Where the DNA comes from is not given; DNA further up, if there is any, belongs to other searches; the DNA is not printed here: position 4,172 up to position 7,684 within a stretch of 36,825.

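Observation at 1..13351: A hidden 13.35-kb open reading frame encodes a cysteine-rich membrane-anchored protein of more than 4,450 aa with no recognisable domain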

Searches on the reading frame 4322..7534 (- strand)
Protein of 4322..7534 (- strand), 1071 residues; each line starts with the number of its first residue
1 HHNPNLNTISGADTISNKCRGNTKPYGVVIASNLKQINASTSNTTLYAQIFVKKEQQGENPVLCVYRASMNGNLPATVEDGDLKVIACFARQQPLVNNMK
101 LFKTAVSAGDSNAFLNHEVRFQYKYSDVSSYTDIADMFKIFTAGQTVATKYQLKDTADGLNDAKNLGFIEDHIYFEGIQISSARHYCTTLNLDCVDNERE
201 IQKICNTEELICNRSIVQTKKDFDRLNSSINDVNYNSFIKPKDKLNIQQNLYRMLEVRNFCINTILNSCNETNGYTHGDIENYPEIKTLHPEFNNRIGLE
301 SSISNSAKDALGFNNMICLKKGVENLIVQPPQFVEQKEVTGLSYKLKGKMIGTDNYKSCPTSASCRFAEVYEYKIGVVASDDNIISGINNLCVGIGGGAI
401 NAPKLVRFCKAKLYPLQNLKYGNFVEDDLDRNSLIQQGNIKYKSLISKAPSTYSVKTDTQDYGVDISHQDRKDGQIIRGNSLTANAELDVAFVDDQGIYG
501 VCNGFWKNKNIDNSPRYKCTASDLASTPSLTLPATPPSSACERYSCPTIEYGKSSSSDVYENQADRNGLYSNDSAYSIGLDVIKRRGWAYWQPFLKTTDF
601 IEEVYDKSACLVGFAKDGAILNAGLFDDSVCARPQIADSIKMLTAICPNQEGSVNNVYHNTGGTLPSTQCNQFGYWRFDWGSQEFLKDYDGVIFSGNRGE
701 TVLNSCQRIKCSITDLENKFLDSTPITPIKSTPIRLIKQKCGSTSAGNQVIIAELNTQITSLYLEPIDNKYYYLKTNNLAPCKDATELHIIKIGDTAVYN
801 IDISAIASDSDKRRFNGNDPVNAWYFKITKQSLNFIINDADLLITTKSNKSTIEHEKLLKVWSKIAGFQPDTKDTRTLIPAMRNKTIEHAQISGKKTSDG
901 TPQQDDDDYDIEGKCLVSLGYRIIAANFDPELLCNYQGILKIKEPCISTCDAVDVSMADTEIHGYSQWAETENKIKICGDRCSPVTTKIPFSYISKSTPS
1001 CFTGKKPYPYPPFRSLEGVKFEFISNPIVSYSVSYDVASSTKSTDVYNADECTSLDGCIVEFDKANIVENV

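Call 62: predict_structure(alignment_id=A4)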
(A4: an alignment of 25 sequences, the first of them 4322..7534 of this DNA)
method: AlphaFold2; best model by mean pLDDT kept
length: 1071 residues; sequences in the alignment: 25
mean_pLDDT: 51.2   pTM: 0.45
mean pLDDT of the five models: 51.2, 45.9, 45.3, 45.1, 44.2
residues with pLDDT >= 90: 4; 70-90: 171; 50-70: 374; < 50: 522
segments of 3 or more residues with pLDDT < 50: 1-25, 34-42, 141-150, 348-356, 375-387, 411-483, 532-537, 543-552, 562-621, 630-649, 651-733, 757-767, 807-817, 872-909, 918-920, 924-926, 934-941, 947-1051, 1053-1058, 1063-1071
pLDDT, mean of each block of 10 residues (from residue 1): 30 34 47 48 58 70 75 59 74 70 66 63 74 71 38 74 82 69 78 77 83 73 73 83 87 89 82 74 67 55 63 66 59 61 52 50 64 43 44 62 55 30 25 26 26 29 41 38 53 64 54 62 56 48 47 51 47 31 31 39 38 39 53 41 42 44 42 26 31 28 33 32 34 54 70 55 43 60 65 59 50 47 62 55 61 55 53 39 27 38 41 55 53 45 48 36 29 31 40 27 37 29 26 31 45 46 44 27
secondary structure, 60 per line:
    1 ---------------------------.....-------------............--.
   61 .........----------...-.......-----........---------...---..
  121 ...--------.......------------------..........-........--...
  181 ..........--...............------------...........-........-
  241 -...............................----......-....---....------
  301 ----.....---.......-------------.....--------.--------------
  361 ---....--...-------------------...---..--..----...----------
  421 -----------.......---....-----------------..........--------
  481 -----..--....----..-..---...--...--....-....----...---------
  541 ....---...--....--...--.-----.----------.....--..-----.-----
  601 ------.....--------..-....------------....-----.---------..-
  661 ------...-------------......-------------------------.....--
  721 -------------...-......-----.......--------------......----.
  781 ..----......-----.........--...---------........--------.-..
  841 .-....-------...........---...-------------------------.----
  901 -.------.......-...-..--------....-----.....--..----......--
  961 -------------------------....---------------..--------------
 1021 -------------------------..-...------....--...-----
elements in order (helices of 4 or more, strands of 3 or more residues): E28-32 E46-57 E60-69 E84-90 E99-103 E119-123 E132-138 H157-166 E168-175 E178-185 H186-190 H193-207 H220-230 H232-239 H242-272 H277-282 H284-287 H291-294 H305-309 E316-319 E333-337 E364-367 E392-394 E408-410 H432-438 H442-445 H463-472 E490-493 E506-508 E516-519 H521-524 E529-531 E541-544 E548-550 E553-556 E559-561 H581-585 H639-642 E667-669 H683-688 H714-718 E734-736 E738-743 E749-755 E770-775 E787-792 E798-802 H803-806 E821-828 E843-846 H854-864 E868-870 E909-915 E931-934 E940-944 H955-958 E986-989 E1058-1061

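Call 65: fold_search(model_id=the predicted structure, library=pdb)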
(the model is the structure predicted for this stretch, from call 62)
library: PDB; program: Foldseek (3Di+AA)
matches with E <= 10: 237; with E <= 0.001: 0
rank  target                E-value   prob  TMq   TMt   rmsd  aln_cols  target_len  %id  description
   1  9p98_A                2.0e-01  0.11  0.04  0.06  16.4       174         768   10  CryoEM structure of the open integrin alphaEbeta7 bound to fab LF61 (released 2025-09-24)
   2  6ke6_AG               4.6e-01  0.07  0.04  0.05  16.9       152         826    9  3.4 angstrom cryo-EM structure of yeast 90S small subunit preribosome (released 2020-08-05)
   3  7pgm_B                1.0e+00  0.12  0.04  0.09  15.9       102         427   12  HHIP-C in complex with heparin (released 2021-12-15)
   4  3ho3                  1.3e+00  0.11  0.04  0.09  15.5       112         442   11  Crystal structure of Hedgehog-interacting protein (HHIP) (released 2009-06-23)
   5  2o39_A                1.3e+00  0.02  0.04  0.11  20.4       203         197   11  Human Adenovirus type 11 knob in complex with domains SCR1 and SCR2 of CD46 (membrane cofactor protein, MCP) (released 2007-01-09)
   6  9bkd_G                1.4e+00  0.05  0.04  0.18  20.9       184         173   11  The structure of human Pdcd4 bound to the 40S small ribosomal subunit (released 2024-09-04)
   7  9n81_c                1.5e+00  0.04  0.03  0.11  19.5       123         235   13  A gap-filling complex with Pol mu engaged in the NHEJ Pathway (released 2025-04-23)
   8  5kku_B                1.6e+00  0.09  0.04  0.12  13.6       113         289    7  Crystal structure of an N-terminal dehydratase from difficidin assembly line (released 2016-12-21)
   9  5grs_A                1.6e+00  0.02  0.03  0.08  19.3       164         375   10  Complex structure of the fission yeast SREBP-SCAP binding domains (released 2016-12-14)
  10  5nxf_A                1.7e+00  0.01  0.03  0.05  34.2       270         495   13  Crystal structure of the carboxy-terminal region of the bacteriophage T4 proximal long tail fibre protein gp34, residu (released 2017-07-12)
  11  5wyj_SI               1.8e+00  0.08  0.02  0.13  12.7        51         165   14  Cryo-EM structure of the 90S small subunit pre-ribosome (Dhr1-depleted, Enp1-TAP, state 1) (released 2017-03-29)
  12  8bk2_B                1.8e+00  0.03  0.05  0.16  14.5       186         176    8  X-ray structure of meningococcal factor H binding protein variant 2 in complex with a specific and bactericidal human  (released 2023-11-22)
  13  3r9y                  1.8e+00  0.06  0.03  0.15  19.5       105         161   10  Crystal Structure of StWhy2 K67A (form I) (released 2011-09-28)
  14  3n1h                  1.9e+00  0.06  0.03  0.16  19.7       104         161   12  Crystal Structure of StWhy2 (released 2010-08-11)
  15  8bk2_A                1.9e+00  0.03  0.05  0.17  14.8       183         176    6  X-ray structure of meningococcal factor H binding protein variant 2 in complex with a specific and bactericidal human  (released 2023-11-22)
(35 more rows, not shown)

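Call 68: search_protein_representatives(alignment_id=A5)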
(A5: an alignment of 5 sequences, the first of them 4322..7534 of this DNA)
Query: 5 sequences, 1075 profile positions. Proteins with E-value up to 0.001 (for the whole library): 71; up to 1e-10: 67; up to 1e-30: 29. The best 71 are listed.
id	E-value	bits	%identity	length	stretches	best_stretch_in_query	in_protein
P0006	0.0e+00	1554.5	-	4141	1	1-1075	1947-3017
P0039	8.6e-202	689.3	-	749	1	704-1075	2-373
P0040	3.5e-137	475.4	-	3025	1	10-1075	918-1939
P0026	6.4e-112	391.8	-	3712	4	255-731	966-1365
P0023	2.0e-110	386.8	-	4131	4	254-728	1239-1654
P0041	1.4e-71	258.2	-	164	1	29-188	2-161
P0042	9.8e-56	205.7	-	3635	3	254-732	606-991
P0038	1.4e-52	195.3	-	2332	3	260-687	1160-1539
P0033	2.8e-52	194.3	-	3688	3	250-735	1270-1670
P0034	9.6e-44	166.0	-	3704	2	256-1025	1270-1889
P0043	1.2e-43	165.7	-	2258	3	467-692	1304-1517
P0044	7.6e-43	163.1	-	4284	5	454-730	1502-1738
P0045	2.4e-42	161.4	-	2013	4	452-729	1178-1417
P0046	8.1e-41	156.3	-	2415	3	265-720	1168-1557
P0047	2.6e-38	148.0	-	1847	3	251-621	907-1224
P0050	4.8e-36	140.5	-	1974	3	244-686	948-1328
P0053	7.2e-35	136.7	-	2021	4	250-626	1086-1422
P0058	1.3e-32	129.2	-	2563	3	260-683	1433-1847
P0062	1.1e-30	122.9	-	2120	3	299-716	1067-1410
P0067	1.2e-28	116.1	-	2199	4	242-621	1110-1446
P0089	2.3e-19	85.3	-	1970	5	917-1028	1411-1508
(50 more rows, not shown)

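Call 69: list_cluster_members(proteins=[P0040, P0044, P0045, P0047, P0050, P0053, P0058, P0062, P0067, P0089])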
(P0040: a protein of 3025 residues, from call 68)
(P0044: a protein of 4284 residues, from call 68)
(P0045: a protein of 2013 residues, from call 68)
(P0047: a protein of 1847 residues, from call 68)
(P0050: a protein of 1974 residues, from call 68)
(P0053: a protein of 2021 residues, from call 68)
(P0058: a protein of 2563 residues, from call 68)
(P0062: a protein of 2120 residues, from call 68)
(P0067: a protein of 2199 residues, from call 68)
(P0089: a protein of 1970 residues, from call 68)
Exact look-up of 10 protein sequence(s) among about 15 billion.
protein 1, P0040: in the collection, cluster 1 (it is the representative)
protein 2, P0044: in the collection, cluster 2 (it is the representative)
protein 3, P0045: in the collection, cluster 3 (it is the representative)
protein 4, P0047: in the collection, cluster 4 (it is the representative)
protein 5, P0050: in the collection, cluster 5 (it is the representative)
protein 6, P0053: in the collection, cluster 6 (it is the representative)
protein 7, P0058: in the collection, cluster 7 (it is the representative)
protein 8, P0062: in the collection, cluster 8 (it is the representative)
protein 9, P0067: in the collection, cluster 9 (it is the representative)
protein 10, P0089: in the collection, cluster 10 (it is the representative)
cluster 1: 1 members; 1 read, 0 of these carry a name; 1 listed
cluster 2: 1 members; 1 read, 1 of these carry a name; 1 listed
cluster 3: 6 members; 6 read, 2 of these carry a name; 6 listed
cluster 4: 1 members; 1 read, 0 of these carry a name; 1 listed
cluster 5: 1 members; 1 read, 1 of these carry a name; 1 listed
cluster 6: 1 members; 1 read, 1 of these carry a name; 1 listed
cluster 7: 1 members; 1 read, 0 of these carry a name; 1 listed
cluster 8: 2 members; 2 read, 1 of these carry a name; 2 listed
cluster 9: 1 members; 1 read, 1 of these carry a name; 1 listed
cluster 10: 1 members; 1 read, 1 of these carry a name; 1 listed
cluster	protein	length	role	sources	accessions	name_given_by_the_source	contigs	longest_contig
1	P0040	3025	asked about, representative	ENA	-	-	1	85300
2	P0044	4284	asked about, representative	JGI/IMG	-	hypothetical protein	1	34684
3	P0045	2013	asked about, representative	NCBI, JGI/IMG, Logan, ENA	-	hypothetical protein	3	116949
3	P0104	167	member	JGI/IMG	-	hypothetical protein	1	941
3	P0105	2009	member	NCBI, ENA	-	-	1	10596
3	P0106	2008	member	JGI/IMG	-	-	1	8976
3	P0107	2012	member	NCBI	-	-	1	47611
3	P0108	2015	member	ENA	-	-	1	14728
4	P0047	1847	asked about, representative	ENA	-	-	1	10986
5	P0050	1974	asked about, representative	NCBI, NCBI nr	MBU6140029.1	MAG: hypothetical protein KGP29_00525 [Proteobacteria bacterium] | hypothetical protein [Pseudomonadota bacterium]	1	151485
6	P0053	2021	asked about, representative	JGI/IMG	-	hypothetical protein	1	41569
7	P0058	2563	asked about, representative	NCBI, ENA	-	-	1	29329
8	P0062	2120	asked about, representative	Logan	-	-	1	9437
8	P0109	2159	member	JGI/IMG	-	hypothetical protein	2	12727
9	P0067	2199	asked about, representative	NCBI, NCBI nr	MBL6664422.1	MAG: hypothetical protein ISQ34_01105 [Rickettsiales bacterium] | hypothetical protein [Rickettsiales bacterium]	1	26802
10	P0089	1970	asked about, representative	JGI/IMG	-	hypothetical protein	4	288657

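Call 70: find_encoding_contigs(protein=P0050, flank=6000, max_places=1)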
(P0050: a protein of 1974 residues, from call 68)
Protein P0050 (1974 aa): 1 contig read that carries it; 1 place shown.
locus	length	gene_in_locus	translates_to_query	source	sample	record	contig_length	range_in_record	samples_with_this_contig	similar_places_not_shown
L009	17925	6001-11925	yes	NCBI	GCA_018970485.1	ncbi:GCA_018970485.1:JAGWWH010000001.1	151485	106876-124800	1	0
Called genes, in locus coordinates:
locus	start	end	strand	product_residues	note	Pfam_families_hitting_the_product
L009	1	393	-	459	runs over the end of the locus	PF00919:UPF0004, PF04055:Radical_SAM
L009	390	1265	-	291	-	PF24758:LRR_At5g56370 (faint), PF12799:LRR_4 (faint), PF13855:LRR_8 (faint), PF00560:LRR_1 (faint), PF13516:LRR_6 (faint)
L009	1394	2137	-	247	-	PF08242:Methyltransf_12 (faint), PF13847:Methyltransf_31 (weak)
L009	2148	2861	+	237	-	PF18912:DZR_2, PF00156:Pribosyltran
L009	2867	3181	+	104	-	PF05071:NDUFA12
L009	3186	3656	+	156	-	PF02470:MlaD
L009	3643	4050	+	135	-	PF09923:DUF2155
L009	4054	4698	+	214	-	PF00834:Ribul_P_3_epim, PF01884:PcrB (faint)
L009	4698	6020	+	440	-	PF21799:MurD-like_N (faint), PF08245:Mur_ligase_M, PF02875:Mur_ligase_C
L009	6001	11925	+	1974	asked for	-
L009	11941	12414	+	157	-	PF00731:AIRC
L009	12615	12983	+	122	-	-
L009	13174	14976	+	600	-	PF00270:DEAD, PF04851:ResIII, PF00271:Helicase_C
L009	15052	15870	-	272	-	PF00756:Esterase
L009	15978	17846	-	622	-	PF01411:tRNA-synt_2c, PF07973:tRNA_SAD, PF02272:DHHA1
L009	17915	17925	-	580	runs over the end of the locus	PF23023:Anti-Pycsar_Apyc1 (faint), PF00753:Lactamase_B, PF12706:Lactamase_B_2 (weak), PF22505:RNase_J_b_CASP, PF07521:RMMBL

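Call 71: find_encoding_contigs(protein=P0089, flank=6000, max_places=1)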
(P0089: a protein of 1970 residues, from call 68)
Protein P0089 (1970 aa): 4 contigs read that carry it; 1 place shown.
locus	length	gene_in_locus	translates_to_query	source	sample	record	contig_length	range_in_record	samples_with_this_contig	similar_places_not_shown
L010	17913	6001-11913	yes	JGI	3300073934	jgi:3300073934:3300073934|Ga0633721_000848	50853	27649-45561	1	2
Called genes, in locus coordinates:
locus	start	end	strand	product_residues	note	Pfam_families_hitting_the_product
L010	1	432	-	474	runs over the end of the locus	PF13522:GATase_6, PF13537:GATase_7, PF00156:Pribosyltran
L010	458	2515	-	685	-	PF01464:SLT, PF27553:SLT_superhelical (weak)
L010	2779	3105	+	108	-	PF05071:NDUFA12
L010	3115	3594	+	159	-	PF02470:MlaD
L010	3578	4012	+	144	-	PF09923:DUF2155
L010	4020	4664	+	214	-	PF00834:Ribul_P_3_epim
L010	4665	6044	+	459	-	PF08245:Mur_ligase_M, PF02875:Mur_ligase_C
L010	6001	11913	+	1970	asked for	-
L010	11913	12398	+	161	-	PF00731:AIRC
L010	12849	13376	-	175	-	-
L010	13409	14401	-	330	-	PF00348:polyprenyl_synt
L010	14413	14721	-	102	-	-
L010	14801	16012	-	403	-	PF01743:PolyA_pol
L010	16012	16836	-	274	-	PF17930:LpxI_N, PF06230:LpxI_C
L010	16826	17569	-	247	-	PF00106:adh_short, PF08659:KR, PF13561:adh_short_C2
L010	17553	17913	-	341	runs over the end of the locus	PF01018:GTP1_OBG, PF02421:FeoB_N, PF01926:MMR_HSR1, PF00009:GTP_EFTU (weak)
